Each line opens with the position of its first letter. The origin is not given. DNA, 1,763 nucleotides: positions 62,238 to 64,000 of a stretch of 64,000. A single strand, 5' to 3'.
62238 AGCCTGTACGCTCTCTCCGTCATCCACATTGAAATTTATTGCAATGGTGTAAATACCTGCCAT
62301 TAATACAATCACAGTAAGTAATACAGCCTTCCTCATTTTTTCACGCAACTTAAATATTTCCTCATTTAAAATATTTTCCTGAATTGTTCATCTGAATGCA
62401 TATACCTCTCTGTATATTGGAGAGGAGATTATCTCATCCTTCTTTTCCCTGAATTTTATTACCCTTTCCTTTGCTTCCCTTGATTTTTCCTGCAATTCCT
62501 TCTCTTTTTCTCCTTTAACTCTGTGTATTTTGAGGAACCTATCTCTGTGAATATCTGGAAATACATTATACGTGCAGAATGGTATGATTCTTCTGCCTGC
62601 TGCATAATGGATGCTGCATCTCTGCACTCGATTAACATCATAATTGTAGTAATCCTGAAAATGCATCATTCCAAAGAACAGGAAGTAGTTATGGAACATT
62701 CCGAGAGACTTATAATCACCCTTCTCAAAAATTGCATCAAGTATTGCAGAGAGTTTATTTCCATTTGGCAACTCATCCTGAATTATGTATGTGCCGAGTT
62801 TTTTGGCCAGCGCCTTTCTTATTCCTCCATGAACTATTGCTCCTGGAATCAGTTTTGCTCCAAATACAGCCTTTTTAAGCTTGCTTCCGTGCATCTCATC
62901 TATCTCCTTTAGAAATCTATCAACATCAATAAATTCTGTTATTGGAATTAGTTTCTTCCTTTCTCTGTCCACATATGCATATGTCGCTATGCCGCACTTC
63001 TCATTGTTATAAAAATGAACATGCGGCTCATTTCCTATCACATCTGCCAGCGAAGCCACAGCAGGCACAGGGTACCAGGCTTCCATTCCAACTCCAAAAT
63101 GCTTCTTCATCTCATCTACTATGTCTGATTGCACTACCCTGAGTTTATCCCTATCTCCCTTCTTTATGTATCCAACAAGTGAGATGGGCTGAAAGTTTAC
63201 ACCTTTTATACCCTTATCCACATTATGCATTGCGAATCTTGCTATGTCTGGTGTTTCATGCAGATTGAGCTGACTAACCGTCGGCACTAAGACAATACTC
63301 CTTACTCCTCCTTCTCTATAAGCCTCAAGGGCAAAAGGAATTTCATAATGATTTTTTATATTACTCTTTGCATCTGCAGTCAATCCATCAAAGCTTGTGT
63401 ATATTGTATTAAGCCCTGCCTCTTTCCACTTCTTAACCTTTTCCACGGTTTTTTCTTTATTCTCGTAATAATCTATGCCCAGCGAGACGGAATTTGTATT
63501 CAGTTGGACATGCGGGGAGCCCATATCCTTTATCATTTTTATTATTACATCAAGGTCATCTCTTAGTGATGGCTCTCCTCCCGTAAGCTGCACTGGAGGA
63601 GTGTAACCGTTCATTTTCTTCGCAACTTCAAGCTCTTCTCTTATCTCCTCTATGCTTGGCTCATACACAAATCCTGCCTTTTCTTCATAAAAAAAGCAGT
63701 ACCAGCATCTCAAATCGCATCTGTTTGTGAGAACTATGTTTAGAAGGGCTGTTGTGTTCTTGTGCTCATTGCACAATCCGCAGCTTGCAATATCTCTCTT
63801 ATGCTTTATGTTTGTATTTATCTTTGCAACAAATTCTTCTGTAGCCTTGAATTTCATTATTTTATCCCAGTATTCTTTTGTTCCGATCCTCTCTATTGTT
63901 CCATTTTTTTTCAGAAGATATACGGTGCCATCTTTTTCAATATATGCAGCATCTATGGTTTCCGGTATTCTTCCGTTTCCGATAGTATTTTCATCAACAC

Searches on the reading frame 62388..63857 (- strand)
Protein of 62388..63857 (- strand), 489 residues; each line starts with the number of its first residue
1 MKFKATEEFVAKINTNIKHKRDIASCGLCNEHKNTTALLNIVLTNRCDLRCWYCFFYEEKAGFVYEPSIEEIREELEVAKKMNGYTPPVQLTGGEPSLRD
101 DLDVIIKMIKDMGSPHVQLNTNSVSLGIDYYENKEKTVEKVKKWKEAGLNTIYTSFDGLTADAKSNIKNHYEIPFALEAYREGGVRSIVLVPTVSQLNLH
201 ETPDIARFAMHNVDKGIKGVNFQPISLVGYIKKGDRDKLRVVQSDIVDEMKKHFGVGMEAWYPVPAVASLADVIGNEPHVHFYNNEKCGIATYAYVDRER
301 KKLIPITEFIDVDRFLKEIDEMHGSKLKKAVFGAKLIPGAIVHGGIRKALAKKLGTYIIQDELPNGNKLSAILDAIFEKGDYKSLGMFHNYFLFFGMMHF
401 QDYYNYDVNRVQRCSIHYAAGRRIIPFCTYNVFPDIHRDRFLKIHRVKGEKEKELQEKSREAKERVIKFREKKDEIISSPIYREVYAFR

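Call 8: search_protein_families(library=pfam, proteins=[window:62388-63857:-], max_evalue=0.0001)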
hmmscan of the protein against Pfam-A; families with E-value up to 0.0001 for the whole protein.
window:62388-63857:- (489 aa): 1 family
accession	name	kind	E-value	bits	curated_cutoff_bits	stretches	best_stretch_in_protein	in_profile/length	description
PF04055.27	Radical_SAM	-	4.7e-23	82.6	29.5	1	41-208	1-165/166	Radical SAM superfamily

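Call 39: search_solved_structures(query=window:62388-63857:-, max_evalue=0.00001)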
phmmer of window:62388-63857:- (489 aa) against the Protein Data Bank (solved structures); distinct sequences matched with E-value up to 0.00001: 3.
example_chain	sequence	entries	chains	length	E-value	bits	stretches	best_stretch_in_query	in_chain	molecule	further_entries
7tol_A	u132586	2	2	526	2.4e-80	273.5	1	7-439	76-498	glycerol dibiphytanyl glycerol tetraether - macrocyclic archaeol synthase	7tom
1tv7_A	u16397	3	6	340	2.2e-06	29.6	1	39-126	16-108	Molybdenum cofactor biosynthesis protein A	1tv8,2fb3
2fb2_A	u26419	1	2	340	3e-06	29.1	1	41-126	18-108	Molybdenum cofactor biosynthesis protein A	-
